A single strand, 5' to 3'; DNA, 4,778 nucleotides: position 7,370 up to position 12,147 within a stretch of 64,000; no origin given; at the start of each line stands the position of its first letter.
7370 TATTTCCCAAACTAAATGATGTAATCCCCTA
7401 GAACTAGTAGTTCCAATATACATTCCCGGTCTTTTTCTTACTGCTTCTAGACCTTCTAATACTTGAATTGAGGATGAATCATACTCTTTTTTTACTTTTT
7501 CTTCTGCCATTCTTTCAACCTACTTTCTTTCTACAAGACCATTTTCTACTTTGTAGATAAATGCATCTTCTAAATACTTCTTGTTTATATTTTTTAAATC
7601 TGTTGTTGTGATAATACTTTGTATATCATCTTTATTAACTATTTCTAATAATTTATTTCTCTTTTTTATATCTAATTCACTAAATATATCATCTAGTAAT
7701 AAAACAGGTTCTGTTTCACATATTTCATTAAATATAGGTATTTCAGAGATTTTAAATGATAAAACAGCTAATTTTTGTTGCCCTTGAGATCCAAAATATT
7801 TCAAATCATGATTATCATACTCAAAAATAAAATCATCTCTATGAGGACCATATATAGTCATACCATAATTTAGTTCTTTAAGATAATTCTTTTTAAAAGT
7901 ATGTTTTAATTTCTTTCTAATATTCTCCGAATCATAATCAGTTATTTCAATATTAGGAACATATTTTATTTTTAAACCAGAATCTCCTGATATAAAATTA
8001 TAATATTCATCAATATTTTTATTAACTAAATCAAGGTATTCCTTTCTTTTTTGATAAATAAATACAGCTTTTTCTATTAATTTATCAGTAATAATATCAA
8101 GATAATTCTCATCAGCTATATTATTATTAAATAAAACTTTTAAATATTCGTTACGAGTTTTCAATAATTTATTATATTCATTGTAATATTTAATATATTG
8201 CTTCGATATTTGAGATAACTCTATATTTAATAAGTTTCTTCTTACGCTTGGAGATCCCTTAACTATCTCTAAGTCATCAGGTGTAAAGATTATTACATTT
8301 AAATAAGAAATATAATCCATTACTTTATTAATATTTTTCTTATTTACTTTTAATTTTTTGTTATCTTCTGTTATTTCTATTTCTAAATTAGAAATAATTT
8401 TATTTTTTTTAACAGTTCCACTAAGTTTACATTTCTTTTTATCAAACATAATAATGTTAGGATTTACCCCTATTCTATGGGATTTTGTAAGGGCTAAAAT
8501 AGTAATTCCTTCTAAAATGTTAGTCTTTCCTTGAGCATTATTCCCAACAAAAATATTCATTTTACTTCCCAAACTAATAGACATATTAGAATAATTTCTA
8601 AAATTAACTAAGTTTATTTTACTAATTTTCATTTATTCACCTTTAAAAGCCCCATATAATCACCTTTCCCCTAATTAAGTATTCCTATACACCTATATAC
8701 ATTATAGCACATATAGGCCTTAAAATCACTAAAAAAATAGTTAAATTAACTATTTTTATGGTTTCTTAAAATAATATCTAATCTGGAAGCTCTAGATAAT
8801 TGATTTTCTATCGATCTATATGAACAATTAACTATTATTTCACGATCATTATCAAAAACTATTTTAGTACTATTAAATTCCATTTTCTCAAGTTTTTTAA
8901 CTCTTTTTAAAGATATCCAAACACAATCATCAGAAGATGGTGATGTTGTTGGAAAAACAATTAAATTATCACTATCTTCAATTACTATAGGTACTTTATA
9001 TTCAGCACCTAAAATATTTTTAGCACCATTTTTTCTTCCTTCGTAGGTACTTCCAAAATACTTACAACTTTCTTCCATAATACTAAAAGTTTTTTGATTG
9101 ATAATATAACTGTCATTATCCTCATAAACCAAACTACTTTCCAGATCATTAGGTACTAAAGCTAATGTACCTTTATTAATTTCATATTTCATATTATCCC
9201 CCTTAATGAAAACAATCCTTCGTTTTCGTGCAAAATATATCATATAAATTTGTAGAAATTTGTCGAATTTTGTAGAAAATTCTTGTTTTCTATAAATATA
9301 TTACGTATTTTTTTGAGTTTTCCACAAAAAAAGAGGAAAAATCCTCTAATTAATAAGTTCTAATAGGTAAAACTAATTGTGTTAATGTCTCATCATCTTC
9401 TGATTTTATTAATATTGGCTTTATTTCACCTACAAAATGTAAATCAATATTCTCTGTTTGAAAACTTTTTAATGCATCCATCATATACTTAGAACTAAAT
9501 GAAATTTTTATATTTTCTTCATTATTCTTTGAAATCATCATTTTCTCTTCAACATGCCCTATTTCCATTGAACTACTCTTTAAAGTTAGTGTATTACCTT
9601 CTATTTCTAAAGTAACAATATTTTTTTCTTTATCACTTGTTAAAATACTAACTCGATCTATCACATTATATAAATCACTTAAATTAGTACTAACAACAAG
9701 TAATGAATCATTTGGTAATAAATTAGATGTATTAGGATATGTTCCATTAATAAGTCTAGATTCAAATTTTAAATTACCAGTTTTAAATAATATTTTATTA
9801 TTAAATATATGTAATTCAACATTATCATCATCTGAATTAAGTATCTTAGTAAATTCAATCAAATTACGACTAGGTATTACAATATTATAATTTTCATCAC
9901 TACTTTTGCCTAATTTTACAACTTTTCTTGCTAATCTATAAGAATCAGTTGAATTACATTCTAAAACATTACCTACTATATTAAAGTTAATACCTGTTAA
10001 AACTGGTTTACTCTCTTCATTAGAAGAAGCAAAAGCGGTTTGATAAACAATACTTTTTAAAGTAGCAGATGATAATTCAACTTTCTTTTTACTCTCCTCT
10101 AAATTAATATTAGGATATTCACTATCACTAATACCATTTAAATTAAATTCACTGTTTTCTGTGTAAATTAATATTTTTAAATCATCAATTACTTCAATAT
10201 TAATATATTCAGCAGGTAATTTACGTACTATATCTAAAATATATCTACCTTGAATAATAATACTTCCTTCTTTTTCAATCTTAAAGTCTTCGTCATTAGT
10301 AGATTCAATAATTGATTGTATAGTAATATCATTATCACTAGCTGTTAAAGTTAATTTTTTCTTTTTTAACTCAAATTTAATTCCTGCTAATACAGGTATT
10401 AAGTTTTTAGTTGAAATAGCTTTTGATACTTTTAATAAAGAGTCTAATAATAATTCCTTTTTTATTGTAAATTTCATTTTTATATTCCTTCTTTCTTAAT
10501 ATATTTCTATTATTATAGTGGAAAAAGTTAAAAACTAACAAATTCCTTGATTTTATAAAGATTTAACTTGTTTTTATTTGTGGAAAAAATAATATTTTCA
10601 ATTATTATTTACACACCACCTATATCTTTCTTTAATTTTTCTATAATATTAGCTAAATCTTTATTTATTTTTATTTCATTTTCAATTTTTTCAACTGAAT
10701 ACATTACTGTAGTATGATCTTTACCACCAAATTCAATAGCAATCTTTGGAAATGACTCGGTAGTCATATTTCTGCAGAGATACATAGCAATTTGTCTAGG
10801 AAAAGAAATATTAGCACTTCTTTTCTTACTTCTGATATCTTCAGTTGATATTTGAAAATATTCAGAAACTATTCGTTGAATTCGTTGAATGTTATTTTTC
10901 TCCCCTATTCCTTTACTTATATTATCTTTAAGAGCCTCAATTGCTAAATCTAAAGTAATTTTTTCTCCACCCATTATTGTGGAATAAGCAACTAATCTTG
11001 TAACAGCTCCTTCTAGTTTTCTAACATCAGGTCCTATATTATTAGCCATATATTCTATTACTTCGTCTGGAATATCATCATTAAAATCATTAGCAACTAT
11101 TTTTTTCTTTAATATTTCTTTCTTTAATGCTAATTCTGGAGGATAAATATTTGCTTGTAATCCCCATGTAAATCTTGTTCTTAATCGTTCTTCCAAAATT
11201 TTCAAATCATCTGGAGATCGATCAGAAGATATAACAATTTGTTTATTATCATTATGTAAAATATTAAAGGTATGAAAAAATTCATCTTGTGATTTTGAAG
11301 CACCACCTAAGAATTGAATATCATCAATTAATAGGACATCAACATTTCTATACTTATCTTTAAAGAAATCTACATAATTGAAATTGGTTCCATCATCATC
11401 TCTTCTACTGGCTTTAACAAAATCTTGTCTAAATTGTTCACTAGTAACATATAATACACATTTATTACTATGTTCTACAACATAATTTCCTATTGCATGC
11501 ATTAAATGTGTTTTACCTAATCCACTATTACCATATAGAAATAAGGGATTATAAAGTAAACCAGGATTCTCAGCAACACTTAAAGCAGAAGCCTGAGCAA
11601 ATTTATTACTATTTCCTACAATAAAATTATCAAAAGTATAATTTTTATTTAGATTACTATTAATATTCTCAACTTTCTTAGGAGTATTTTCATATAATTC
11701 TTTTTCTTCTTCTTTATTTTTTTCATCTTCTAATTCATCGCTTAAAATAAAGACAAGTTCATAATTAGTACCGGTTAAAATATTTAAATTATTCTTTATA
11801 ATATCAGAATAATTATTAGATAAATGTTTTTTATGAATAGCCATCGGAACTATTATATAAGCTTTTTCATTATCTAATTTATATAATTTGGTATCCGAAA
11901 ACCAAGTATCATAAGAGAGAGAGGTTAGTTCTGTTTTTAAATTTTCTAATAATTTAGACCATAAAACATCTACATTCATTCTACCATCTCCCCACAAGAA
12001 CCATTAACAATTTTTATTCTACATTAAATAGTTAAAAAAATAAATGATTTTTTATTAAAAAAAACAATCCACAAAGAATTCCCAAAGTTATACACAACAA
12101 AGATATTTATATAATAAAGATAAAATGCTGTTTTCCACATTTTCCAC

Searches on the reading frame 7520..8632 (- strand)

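Call 37: search_protein_families(library=pfam, proteins=[window:7520-8632:-], max_evalue=0.00001)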
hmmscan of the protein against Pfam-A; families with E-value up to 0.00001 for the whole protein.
window:7520-8632:- (370 aa): 1 family
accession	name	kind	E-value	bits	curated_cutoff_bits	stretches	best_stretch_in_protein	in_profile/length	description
PF02463.25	SMC_N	-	3.3e-16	59.8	40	1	3-351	2-204/220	RecF/RecN/SMC N terminal domain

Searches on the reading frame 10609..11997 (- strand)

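Call 37: search_protein_families(library=pfam, proteins=[window:10609-11997:-], max_evalue=0.00001)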
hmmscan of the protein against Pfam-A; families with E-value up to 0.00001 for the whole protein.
window:10609-11997:- (462 aa): 3 families
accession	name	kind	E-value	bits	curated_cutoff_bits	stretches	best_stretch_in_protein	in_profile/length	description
PF00308.24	Bac_DnaA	-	6.5e-64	215.4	23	1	116-282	1-161/162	Bacterial DnaA ATPAse domain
PF08299.17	Bac_DnaA_C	-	3.4e-31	107.5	31.5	1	370-438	1-69/69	Bacterial dnaA protein helix-turn-helix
PF11638.13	DnaA_N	-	1.4e-10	41.2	24.6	1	12-70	3-62/65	DnaA N-terminal domain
